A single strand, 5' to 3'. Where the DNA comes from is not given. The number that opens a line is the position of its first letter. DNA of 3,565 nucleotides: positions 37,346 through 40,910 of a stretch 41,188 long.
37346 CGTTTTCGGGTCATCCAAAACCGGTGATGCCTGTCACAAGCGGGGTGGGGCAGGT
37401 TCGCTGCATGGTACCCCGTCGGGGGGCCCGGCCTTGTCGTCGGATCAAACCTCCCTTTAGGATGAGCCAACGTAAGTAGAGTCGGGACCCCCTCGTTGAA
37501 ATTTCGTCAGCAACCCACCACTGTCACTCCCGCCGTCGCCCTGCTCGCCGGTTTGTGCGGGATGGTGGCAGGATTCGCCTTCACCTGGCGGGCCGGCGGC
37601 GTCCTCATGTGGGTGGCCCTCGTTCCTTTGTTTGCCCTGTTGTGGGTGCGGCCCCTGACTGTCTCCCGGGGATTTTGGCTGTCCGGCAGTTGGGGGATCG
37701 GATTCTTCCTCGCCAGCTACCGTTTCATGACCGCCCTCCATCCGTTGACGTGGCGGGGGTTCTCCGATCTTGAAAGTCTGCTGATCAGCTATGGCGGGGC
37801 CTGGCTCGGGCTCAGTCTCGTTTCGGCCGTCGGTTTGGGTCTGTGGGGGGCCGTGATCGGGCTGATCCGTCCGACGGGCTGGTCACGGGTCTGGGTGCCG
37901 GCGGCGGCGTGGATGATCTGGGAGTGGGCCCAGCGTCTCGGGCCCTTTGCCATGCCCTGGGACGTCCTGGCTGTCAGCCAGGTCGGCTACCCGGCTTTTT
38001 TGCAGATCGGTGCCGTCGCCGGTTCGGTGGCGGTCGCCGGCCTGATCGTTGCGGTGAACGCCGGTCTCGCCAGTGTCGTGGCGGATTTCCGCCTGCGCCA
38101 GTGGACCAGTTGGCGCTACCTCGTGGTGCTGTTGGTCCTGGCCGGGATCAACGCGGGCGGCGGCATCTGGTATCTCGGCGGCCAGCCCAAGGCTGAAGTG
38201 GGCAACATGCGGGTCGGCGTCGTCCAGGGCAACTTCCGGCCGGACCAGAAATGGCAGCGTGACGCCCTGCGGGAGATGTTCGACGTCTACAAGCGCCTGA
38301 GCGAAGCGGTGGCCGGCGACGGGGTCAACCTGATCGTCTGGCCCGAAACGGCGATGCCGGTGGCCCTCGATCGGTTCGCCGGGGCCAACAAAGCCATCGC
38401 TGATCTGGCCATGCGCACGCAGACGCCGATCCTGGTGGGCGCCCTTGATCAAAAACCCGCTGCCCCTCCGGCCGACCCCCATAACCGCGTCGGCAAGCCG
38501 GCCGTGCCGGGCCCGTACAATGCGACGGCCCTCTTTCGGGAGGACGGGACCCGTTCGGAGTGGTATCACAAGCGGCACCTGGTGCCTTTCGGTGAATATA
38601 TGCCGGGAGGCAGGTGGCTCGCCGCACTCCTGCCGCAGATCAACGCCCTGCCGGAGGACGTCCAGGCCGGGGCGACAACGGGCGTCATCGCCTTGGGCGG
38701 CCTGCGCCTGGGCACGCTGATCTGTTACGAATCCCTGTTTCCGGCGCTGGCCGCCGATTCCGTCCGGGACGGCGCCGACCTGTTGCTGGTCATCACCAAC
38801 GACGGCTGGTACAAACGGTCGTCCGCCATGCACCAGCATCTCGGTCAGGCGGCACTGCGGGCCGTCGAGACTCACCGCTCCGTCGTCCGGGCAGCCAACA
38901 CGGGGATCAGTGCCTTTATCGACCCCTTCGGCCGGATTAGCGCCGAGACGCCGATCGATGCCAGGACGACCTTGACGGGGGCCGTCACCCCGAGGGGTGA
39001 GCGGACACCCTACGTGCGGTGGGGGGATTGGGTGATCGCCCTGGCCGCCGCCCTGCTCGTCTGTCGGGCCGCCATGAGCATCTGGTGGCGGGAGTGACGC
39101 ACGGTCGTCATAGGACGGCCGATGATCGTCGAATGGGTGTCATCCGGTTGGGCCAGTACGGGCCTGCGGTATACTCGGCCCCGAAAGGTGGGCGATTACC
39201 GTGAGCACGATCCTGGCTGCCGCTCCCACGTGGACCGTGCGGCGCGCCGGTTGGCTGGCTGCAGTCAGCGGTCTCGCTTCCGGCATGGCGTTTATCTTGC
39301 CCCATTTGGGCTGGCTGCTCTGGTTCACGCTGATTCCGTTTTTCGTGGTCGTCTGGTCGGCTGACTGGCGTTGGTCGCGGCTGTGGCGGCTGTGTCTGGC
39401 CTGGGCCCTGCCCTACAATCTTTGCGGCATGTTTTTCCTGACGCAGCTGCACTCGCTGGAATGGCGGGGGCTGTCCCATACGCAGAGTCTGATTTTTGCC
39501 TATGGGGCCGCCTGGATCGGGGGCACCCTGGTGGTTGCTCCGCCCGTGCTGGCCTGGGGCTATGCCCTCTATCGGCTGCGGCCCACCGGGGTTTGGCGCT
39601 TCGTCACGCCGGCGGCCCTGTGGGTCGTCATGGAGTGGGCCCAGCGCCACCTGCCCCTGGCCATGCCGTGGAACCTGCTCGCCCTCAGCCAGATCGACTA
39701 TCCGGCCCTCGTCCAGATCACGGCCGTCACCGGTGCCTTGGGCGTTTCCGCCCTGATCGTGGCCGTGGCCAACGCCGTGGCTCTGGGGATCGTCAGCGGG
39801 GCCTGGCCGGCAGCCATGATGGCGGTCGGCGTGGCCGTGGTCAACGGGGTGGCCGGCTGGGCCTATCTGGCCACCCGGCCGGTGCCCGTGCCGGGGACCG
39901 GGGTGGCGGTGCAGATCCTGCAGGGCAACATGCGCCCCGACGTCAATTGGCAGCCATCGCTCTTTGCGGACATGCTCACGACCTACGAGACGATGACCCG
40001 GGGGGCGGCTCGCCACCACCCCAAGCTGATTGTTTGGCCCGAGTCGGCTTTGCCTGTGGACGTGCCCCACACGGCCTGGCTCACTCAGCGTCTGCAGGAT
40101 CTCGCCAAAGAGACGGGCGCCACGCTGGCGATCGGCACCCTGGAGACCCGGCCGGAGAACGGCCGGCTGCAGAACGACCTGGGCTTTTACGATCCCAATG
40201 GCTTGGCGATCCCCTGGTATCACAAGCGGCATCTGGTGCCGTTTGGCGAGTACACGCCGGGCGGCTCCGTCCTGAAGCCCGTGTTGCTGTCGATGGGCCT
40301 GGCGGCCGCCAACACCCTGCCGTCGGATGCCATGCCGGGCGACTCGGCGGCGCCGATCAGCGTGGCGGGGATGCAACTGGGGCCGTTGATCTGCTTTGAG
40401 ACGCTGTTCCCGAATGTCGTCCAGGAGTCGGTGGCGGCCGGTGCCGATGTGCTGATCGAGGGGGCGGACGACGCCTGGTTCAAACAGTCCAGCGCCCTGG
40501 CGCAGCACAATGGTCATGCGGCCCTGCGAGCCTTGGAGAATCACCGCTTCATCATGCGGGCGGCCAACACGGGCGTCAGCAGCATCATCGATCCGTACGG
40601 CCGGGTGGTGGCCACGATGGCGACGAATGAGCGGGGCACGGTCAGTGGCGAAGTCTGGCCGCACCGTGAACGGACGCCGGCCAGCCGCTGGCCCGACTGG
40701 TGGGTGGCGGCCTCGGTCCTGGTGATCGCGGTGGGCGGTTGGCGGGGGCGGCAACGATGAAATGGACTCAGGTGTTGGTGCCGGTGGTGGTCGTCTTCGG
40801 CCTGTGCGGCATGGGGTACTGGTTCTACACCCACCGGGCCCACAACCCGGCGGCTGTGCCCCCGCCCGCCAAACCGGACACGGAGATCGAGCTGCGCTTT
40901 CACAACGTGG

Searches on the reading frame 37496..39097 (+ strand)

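Call 66: search_protein_families(library=pfam, proteins=[window:37496-39097:+], max_evalue=0.001)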
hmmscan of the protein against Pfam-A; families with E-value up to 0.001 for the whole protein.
window:37496-39097:+ (533 aa): 2 families
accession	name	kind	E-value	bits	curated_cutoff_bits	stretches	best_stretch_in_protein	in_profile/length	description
PF00795.27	CN_hydrolase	-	4.3e-33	115.2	23.2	1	239-498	1-247/256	Carbon-nitrogen hydrolase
PF20154.4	LNT_N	-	2.9e-09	37.8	27.1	1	22-189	2-158/159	Apolipoprotein N-acyltransferase N-terminal domain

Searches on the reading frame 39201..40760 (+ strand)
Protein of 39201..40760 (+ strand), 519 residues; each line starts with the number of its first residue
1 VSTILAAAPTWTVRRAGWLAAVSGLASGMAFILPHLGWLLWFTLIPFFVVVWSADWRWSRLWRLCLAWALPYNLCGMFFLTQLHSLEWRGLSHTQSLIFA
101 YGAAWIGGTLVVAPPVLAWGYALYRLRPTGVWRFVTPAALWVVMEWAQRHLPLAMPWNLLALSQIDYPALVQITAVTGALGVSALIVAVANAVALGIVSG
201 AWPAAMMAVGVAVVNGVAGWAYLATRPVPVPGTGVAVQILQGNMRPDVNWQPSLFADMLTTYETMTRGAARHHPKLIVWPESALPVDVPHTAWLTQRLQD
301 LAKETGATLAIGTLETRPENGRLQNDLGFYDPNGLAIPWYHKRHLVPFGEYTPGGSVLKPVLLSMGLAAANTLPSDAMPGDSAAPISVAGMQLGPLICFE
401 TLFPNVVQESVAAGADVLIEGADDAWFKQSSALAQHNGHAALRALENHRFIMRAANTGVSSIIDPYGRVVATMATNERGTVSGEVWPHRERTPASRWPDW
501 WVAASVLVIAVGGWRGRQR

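Call 66: search_protein_families(library=pfam, proteins=[window:39201-40760:+], max_evalue=0.001)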
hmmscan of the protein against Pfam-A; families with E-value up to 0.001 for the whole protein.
window:39201-40760:+ (519 aa): 2 families
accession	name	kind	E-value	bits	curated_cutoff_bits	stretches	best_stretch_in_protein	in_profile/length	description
PF00795.27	CN_hydrolase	-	1.3e-37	129.9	23.2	1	252-485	11-246/256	Carbon-nitrogen hydrolase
PF20154.4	LNT_N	-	1.1e-15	58.7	27.1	1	23-190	1-157/159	Apolipoprotein N-acyltransferase N-terminal domain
